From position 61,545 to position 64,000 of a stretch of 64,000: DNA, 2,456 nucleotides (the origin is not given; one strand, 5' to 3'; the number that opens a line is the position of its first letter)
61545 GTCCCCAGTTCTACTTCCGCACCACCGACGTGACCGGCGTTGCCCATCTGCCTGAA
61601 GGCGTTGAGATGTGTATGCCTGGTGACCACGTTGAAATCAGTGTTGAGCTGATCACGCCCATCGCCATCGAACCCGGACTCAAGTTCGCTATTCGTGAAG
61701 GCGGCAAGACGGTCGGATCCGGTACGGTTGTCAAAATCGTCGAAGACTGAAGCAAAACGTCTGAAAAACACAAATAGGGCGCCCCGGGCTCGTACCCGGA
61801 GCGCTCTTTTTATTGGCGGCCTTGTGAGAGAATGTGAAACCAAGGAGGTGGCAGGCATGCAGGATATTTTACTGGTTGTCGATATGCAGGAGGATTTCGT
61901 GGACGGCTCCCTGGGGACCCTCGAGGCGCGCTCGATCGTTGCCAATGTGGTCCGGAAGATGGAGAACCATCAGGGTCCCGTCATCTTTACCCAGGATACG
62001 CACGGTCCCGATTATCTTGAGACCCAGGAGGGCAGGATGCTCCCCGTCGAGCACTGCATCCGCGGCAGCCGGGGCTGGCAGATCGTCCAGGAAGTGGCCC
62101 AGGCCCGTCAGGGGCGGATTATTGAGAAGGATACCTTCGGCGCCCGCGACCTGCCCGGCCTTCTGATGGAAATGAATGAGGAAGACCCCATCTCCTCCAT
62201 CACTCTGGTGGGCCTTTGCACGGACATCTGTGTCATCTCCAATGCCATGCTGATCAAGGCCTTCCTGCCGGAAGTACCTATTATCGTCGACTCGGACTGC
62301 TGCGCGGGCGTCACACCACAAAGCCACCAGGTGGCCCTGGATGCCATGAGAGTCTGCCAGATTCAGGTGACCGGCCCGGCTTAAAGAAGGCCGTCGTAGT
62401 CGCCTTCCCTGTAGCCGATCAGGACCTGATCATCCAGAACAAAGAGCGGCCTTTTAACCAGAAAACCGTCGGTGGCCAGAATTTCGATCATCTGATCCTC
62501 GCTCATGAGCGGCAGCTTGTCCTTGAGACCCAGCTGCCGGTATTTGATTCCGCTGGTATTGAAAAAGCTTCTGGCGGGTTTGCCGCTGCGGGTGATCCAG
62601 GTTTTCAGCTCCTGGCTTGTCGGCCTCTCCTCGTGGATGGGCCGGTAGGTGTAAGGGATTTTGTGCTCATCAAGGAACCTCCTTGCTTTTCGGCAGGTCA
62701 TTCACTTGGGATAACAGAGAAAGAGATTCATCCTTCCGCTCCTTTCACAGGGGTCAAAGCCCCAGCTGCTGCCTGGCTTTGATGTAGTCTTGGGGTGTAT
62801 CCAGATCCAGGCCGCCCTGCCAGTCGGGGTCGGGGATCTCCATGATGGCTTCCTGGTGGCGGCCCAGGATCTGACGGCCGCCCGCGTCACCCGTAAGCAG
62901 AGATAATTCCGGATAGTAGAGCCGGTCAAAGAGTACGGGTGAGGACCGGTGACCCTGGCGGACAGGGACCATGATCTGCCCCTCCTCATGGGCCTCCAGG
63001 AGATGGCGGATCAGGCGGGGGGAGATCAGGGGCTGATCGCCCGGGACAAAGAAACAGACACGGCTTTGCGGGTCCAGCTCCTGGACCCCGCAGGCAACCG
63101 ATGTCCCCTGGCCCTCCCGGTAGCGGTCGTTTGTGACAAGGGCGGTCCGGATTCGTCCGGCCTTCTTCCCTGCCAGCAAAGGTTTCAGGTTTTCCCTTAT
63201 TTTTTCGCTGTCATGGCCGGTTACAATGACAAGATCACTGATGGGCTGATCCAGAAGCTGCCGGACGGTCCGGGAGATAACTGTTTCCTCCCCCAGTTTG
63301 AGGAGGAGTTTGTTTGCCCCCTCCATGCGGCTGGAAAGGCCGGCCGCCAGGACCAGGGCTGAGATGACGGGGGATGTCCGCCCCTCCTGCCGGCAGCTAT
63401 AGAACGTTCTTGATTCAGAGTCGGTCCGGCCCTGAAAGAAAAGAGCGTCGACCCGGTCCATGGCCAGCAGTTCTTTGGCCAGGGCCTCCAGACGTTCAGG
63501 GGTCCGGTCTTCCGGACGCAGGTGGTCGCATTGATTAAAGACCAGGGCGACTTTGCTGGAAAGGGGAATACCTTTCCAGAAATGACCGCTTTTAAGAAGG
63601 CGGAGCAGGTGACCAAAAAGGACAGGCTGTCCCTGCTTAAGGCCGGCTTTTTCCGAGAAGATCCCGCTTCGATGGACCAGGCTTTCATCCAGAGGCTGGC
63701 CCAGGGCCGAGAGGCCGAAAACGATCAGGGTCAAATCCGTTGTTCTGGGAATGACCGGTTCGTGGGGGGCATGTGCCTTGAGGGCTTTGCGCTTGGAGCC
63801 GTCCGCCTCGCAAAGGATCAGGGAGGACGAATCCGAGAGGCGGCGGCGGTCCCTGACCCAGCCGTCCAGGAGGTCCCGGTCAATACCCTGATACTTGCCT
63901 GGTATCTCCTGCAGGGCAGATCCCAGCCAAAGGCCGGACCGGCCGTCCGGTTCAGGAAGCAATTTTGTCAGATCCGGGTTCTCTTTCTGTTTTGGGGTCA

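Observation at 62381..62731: In-frame TGA at the CxxC position of an ArsC/Spx-family gene: probable selenoprotein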

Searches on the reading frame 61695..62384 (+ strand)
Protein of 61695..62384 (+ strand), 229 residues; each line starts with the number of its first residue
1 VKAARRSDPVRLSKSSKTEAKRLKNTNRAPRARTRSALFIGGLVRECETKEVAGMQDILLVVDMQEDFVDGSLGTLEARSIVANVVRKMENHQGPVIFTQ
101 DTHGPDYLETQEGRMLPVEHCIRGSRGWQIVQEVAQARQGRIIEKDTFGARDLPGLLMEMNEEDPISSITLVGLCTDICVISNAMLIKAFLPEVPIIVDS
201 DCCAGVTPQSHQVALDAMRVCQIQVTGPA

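Call 6: search_protein_families(library=pfam, proteins=[window:61695-62384:+], max_evalue=0.01)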
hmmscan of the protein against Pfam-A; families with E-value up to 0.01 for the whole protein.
window:61695-62384:+ (229 aa): 1 family
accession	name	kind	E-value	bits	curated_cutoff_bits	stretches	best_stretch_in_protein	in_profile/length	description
PF00857.26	Isochorismatase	-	8.2e-30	104.6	27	1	58-225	2-170/175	Isochorismatase domain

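Call 7: search_protein_families(library=ncbifam, proteins=[window:61695-62384:+], max_evalue=0.01)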
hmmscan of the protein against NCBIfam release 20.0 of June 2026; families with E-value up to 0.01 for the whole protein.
window:61695-62384:+ (229 aa): 3 families
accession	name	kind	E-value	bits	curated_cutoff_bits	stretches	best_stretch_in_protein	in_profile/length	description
NF050097.1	BiurAmidohydBiuH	equivalog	4.7e-09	36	370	1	121-219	107-202/221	biuret amidohydrolase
NF008623.0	PRK11609.1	equivalog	1.6e-07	31.3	174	0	55-105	2-56/213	bifunctional nicotinamidase/pyrazinamidase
NF008517.0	PRK11440.1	equivalog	0.0013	18.7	195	1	56-217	8-170/188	hydrolase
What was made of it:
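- Family models score above their cutoffs (calls 6, 7).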

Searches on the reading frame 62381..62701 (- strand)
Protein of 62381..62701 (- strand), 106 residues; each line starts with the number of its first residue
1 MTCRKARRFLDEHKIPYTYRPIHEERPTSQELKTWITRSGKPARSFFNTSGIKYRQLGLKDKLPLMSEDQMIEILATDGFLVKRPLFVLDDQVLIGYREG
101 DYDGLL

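Call 14: find_encoding_contigs(protein=window:62381-62701:-, flank=10000, max_places=10)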
Protein window:62381-62701:- (106 aa): 3 contigs read that carry it; 3 places shown.
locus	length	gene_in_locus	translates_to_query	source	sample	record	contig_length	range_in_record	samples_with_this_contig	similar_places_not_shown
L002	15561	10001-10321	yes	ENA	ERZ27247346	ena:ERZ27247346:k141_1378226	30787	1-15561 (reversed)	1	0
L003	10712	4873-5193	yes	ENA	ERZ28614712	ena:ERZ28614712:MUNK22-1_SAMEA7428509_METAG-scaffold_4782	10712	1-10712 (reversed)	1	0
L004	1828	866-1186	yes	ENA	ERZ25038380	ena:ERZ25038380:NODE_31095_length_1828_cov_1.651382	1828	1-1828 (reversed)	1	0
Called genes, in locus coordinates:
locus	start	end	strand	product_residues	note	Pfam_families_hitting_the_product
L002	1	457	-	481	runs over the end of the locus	-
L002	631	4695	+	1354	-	PF00580:UvrD-helicase, PF13245:AAA_19, PF00580:UvrD-helicase, PF13361:UvrD_C, PF13538:UvrD_C_2 (faint)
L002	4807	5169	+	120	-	PF13828:DUF4190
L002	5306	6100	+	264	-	PF01790:LGT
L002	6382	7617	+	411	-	PF01996:F420_ligase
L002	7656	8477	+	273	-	-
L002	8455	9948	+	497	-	PF19842:YqeC, PF01128:IspD (weak), PF02348:CTP_transf_3 (faint), PF12804:NTP_transf_3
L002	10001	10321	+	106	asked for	PF03960:ArsC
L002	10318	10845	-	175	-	PF00857:Isochorismatase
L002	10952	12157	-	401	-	PF00009:GTP_EFTU, PF03144:GTP_EFTU_D2, PF03143:GTP_EFTU_D3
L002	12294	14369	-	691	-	PF00009:GTP_EFTU, PF03144:GTP_EFTU_D2, PF22042:EF-G_D2, PF14492:EFG_III, PF16658:RF3_C (faint), PF03764:EFG_IV, PF00679:EFG_C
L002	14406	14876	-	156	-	PF00177:Ribosomal_S7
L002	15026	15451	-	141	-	PF00164:Ribosom_S12_S23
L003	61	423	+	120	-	PF13828:DUF4190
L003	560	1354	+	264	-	PF01790:LGT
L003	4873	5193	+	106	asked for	PF03960:ArsC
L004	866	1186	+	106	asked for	PF03960:ArsC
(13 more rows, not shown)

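Call 47: search_protein_families(library=ncbifam, max_evalue=0.00001, proteins=[L002:6382-7617:+, L002:7656-8477:+, L002:8455-9948:+, L002:5306-6100:+, L002:4807-5169:+])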
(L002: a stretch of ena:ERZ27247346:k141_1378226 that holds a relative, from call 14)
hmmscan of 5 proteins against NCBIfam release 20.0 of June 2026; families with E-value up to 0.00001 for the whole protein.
L002:6382-7617:+ (411 aa): 2 families
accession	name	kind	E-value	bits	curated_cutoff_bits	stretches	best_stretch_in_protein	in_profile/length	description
NF009809.0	PRK13293.1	equivalog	6.6e-11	42.1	274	0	29-85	11-58/253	coenzyme F420-0:L-glutamate ligase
TIGR01916.1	F420_cofE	equivalog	6.9e-11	42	180.65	0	29-84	9-56/244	coenzyme F420-0:L-glutamate ligase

L002:7656-8477:+ (273 aa): 1 family
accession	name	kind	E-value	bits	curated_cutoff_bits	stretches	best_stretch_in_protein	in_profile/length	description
TIGR03309.1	matur_yqeB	equivalog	1.2e-96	323.1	220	1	5-258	1-254/256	selenium-dependent molybdenum cofactor biosynthesis protein YqeB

L002:8455-9948:+ (497 aa): 19 families
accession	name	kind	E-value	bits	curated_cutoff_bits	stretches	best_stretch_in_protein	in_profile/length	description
TIGR03310.1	matur_MocA_YgfJ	equivalog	3.7e-41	141.2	186.45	1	296-490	1-187/188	molybdenum cofactor cytidylyltransferase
NF045665.1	NTPtran_DVU1551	equivalog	4.5e-38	131.2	315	1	295-493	1-191/359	DVU_1551 family NTP transferase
TIGR03172.2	TIGR03172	equivalog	1.3e-33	116.6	73.05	1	37-256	1-206/209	selenium cofactor biosynthesis protein YqeC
TIGR03202.1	pucB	equivalog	2.9e-24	85.9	235.05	1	296-488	2-192/192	xanthine dehydrogenase accessory protein PucB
NF045782.1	NicBOxredNboR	equivalog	3.1e-15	56.4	260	1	292-487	6-201/206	nicotine blue oxidoreductase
NF010935.0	PRK14355.1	equivalog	1.2e-14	53.8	718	1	295-442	4-143/459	bifunctional UDP-N-acetylglucosamine diphosphorylase/glucosamine-1-phosphate N-acetyltransferase GlmU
NF053639.1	Mfer334_fam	equivalog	9.9e-14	51.7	260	1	299-421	4-127/209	pseudomurein biosynthesis protein PmurB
NF010932.0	PRK14352.1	equivalog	1.1e-11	44.1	611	1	295-429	7-135/488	bifunctional UDP-N-acetylglucosamine diphosphorylase/glucosamine-1-phosphate N-acetyltransferase GlmU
TIGR01173.1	glmU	equivalog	1.9e-11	43.5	366.85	1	296-428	2-125/452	bifunctional UDP-N-acetylglucosamine diphosphorylase/glucosamine-1-phosphate N-acetyltransferase GlmU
TIGR02665.1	molyb_mobA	equivalog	1.2e-10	41.7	151.85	1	295-439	1-133/186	molybdenum cofactor guanylyltransferase MobA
NF010933.0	PRK14353.1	equivalog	7.2e-10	38.1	505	1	295-427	6-131/453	bifunctional UDP-N-acetylglucosamine diphosphorylase/glucosamine-1-phosphate N-acetyltransferase GlmU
NF010934.1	PRK14354.1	equivalog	8.2e-10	37.8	450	1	297-437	2-132/447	bifunctional UDP-N-acetylglucosamine diphosphorylase/glucosamine-1-phosphate N-acetyltransferase GlmU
NF010940.0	PRK14360.1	equivalog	2.9e-09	36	602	1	296-444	3-143/452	bifunctional UDP-N-acetylglucosamine diphosphorylase/glucosamine-1-phosphate N-acetyltransferase GlmU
NF041135.1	IPPtranDIPPsyn_Thcocales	equivalog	3.5e-08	32.9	580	1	296-387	2-87/419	bifunctional L-myo-inositol-1-phosphate cytidylyltransferase/CDP-L-myo-inositol myo-inositolphosphotransferase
NF001457.0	PRK00317.1-3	equivalog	1.2e-07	31.4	164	1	296-427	3-122/200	molybdenum cofactor guanylyltransferase MobA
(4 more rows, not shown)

L002:5306-6100:+ (264 aa): 5 families
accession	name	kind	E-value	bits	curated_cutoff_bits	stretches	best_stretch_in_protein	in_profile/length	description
NF000778.0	PRK00052.3-4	equivalog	9e-44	150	334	1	7-254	8-242/252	prolipoprotein diacylglyceryl transferase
TIGR00544.1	lgt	equivalog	8.5e-29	100.8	118.9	1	12-258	22-271/280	prolipoprotein diacylglyceryl transferase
NF000777.0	PRK00052.3-2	equivalog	4.1e-15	56.1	558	1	9-225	15-245/310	prolipoprotein diacylglyceryl transferase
NF000784.0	PRK00052.4-5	subfamily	2.6e-12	46.5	409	1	11-173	11-164/298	prolipoprotein diacylglyceryl transferase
NF000779.0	PRK00052.3-5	equivalog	9.1e-06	25.6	405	0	3-221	8-203/257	prolipoprotein diacylglyceryl transferase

L002:4807-5169:+ (120 aa): 0 families
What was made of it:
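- yqeB and yqeC/mocA lie in the same cluster (call 47).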

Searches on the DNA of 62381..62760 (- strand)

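Call 46: search_rna_families(sources=[L002, L003, L020, L030, L037], threshold=gathering, show_alignments=1)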
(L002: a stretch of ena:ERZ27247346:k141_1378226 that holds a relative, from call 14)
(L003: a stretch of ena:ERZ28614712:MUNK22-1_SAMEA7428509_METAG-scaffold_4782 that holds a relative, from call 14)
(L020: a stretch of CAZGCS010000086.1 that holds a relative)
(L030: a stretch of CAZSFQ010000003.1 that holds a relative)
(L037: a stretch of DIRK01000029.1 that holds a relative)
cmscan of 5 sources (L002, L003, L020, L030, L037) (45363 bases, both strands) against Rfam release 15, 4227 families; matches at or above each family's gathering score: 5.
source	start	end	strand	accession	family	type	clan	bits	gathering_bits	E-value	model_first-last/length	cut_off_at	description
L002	6162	6254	+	RF01852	tRNA-Sec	Gene; tRNA;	CL00001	70.8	47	1.3e-12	1-91/91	no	Selenocysteine transfer RNA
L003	1417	1509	+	RF01852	tRNA-Sec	Gene; tRNA;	CL00001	70.8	47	1.3e-12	1-91/91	no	Selenocysteine transfer RNA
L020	4613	4705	-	RF01852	tRNA-Sec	Gene; tRNA;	CL00001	70.8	47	1.3e-12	1-91/91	no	Selenocysteine transfer RNA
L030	343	435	+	RF01852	tRNA-Sec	Gene; tRNA;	CL00001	70.8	47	1.3e-12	1-91/91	no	Selenocysteine transfer RNA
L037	2904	2996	+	RF01852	tRNA-Sec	Gene; tRNA;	CL00001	70.8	47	1.3e-12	1-91/91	no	Selenocysteine transfer RNA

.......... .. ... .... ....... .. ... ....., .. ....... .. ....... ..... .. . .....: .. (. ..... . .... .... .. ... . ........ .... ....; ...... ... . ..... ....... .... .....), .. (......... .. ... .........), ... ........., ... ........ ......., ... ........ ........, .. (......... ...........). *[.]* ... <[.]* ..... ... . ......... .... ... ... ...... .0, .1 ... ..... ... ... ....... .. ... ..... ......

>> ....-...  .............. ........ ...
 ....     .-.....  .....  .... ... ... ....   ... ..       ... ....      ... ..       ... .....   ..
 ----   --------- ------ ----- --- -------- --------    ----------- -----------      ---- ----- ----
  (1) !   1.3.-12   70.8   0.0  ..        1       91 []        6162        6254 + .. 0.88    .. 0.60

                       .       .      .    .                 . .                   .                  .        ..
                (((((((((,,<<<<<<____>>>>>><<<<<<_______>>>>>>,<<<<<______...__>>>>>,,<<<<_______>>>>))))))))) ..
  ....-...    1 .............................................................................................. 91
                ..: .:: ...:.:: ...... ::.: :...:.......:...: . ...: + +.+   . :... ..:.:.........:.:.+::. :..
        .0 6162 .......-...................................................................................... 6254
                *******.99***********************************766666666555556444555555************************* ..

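Call 51: search_rna_families(source=window, start=62560, end=62760, threshold=evalue, max_evalue=10, show_alignments=2)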
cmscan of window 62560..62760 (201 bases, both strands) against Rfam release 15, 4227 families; matches with E-value up to 10: 6.
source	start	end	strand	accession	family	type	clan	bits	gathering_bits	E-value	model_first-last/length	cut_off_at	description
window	62669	62691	+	RF04343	Plastid-psbA-2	Cis-reg;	CL00153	15.2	55.8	2.4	1-60/60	no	Plastid-psbA-2 3UTR RNA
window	62669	62690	-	RF04352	Plastid-psbA-4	Cis-reg;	CL00153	14.6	56.8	7.5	1-61/61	no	Plastid-psbA-4 3UTR RNA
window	62572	62632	+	RF00802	mir-207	Gene; miRNA;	-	13.7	88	5.7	1-78/78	no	mir-207 microRNA precursor family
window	62562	62577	+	RF02133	HOXB13-AS1_2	Gene; lncRNA;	-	10.6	40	3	66-81/81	no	HOXB13 antisense RNA 1 conserved region 2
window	62660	62674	-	RF01125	sR4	Gene; snRNA; snoRNA; CD-box;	-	10.1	50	5.4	1-56/56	no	Small nucleolar RNA sR4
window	62709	62750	-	RF02213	ZFAT-AS1_3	Gene; lncRNA;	-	9.1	70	9.5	48-80/80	no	ZFAT antisense RNA 1 conserved region 3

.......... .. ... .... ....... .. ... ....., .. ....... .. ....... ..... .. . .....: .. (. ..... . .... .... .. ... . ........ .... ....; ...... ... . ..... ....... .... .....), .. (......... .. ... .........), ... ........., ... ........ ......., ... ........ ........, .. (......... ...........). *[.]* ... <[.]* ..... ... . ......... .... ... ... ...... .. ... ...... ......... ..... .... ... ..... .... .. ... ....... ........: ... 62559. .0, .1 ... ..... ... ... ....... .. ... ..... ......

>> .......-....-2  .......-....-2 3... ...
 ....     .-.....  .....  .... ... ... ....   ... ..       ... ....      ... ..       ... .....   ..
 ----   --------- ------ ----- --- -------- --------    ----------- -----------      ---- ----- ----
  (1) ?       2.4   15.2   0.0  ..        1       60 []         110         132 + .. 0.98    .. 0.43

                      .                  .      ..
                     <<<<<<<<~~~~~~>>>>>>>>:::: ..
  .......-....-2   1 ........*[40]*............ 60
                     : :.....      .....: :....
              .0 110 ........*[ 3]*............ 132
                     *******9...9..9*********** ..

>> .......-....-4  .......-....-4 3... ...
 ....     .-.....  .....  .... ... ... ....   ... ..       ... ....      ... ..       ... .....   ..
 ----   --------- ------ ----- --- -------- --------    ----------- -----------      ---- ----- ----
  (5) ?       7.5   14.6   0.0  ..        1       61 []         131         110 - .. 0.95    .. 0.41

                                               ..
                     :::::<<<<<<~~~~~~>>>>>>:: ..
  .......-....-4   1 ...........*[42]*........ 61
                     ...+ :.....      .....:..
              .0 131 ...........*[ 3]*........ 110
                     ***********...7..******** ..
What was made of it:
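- Tried and rejected: A sensitive scan of 62560-62760 gave only chance-level hits to unrelated families (call 51).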

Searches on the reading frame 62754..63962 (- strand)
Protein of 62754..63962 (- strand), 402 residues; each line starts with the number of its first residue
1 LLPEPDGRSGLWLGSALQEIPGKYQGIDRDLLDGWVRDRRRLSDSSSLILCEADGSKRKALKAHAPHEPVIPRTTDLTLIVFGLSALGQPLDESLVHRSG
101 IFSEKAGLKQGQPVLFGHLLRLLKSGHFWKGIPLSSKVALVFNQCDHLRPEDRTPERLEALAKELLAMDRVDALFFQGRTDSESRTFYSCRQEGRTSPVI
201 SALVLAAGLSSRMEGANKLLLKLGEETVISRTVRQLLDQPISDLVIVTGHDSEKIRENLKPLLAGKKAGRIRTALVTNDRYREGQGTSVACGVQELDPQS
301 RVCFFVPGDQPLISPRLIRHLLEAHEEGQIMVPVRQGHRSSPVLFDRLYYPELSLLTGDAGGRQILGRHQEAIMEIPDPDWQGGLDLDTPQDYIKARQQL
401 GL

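Call 6: search_protein_families(library=pfam, proteins=[window:62754-63962:-], max_evalue=0.01)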
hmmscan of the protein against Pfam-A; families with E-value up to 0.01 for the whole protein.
window:62754-63962:- (402 aa): 4 families
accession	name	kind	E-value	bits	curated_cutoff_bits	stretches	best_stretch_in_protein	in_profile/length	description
PF12804.13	NTP_transf_3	-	6.1e-36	124.4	27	1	202-371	1-159/160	MobA-like NTP transferase domain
PF19842.5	YqeC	-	4.1e-20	72.9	27.6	1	18-99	72-144/145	YqeC protein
PF01128.25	IspD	-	1.2e-07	32.1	27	1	201-329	2-124/221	2-C-methyl-D-erythritol 4-phosphate cytidylyltransferase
PF02348.25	CTP_transf_3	-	1.2e-05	25.7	22.6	1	203-329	3-118/217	Cytidylyltransferase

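Call 7: search_protein_families(library=ncbifam, proteins=[window:62754-63962:-], max_evalue=0.01)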
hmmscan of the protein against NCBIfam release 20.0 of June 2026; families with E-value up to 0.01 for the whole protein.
window:62754-63962:- (402 aa): 33 families (the best 25 are shown)
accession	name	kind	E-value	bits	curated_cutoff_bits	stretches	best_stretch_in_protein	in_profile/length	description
TIGR03310.1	matur_MocA_YgfJ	equivalog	2.2e-41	141.9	186.45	1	201-395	1-187/188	molybdenum cofactor cytidylyltransferase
NF045665.1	NTPtran_DVU1551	equivalog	2.7e-38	131.9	315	1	200-398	1-191/359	DVU_1551 family NTP transferase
TIGR03172.2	TIGR03172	equivalog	1.7e-24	86.8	73.05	1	21-161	73-206/209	selenium cofactor biosynthesis protein YqeC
TIGR03202.1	pucB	equivalog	1.8e-24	86.5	235.05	1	201-393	2-192/192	xanthine dehydrogenase accessory protein PucB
NF045782.1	NicBOxredNboR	equivalog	1.9e-15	57.1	260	1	197-392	6-201/206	nicotine blue oxidoreductase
NF010935.0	PRK14355.1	equivalog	8.4e-15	54.3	718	1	200-347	4-143/459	bifunctional UDP-N-acetylglucosamine diphosphorylase/glucosamine-1-phosphate N-acetyltransferase GlmU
NF053639.1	Mfer334_fam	equivalog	6.6e-14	52.2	260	1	204-326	4-127/209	pseudomurein biosynthesis protein PmurB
NF010932.0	PRK14352.1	equivalog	7.1e-12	44.7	611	1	200-334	7-135/488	bifunctional UDP-N-acetylglucosamine diphosphorylase/glucosamine-1-phosphate N-acetyltransferase GlmU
TIGR01173.1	glmU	equivalog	1.2e-11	44.1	366.85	1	201-334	2-126/452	bifunctional UDP-N-acetylglucosamine diphosphorylase/glucosamine-1-phosphate N-acetyltransferase GlmU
TIGR02665.1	molyb_mobA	equivalog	7.4e-11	42.4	151.85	1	200-344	1-133/186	molybdenum cofactor guanylyltransferase MobA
NF010933.0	PRK14353.1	equivalog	4.7e-10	38.7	505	1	200-332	6-131/453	bifunctional UDP-N-acetylglucosamine diphosphorylase/glucosamine-1-phosphate N-acetyltransferase GlmU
NF010934.1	PRK14354.1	equivalog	5.4e-10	38.4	450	1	202-342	2-132/447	bifunctional UDP-N-acetylglucosamine diphosphorylase/glucosamine-1-phosphate N-acetyltransferase GlmU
NF010940.0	PRK14360.1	equivalog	1.9e-09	36.6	602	1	201-349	3-143/452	bifunctional UDP-N-acetylglucosamine diphosphorylase/glucosamine-1-phosphate N-acetyltransferase GlmU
NF041135.1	IPPtranDIPPsyn_Thcocales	equivalog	2.3e-08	33.4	580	1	201-292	2-87/419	bifunctional L-myo-inositol-1-phosphate cytidylyltransferase/CDP-L-myo-inositol myo-inositolphosphotransferase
NF001457.0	PRK00317.1-3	equivalog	7.4e-08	32.1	164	1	201-332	3-122/200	molybdenum cofactor guanylyltransferase MobA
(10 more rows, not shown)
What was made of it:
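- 62754..64000 (-): Upstream gene yqeC/mocA fusion (selenium-dependent molybdenum hydroxylase maturation). It is cut by the window end and its stop lies 22 nt before the selenoprotein ATG, so the two are probably co-transcribed. Calls 6 and 7.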
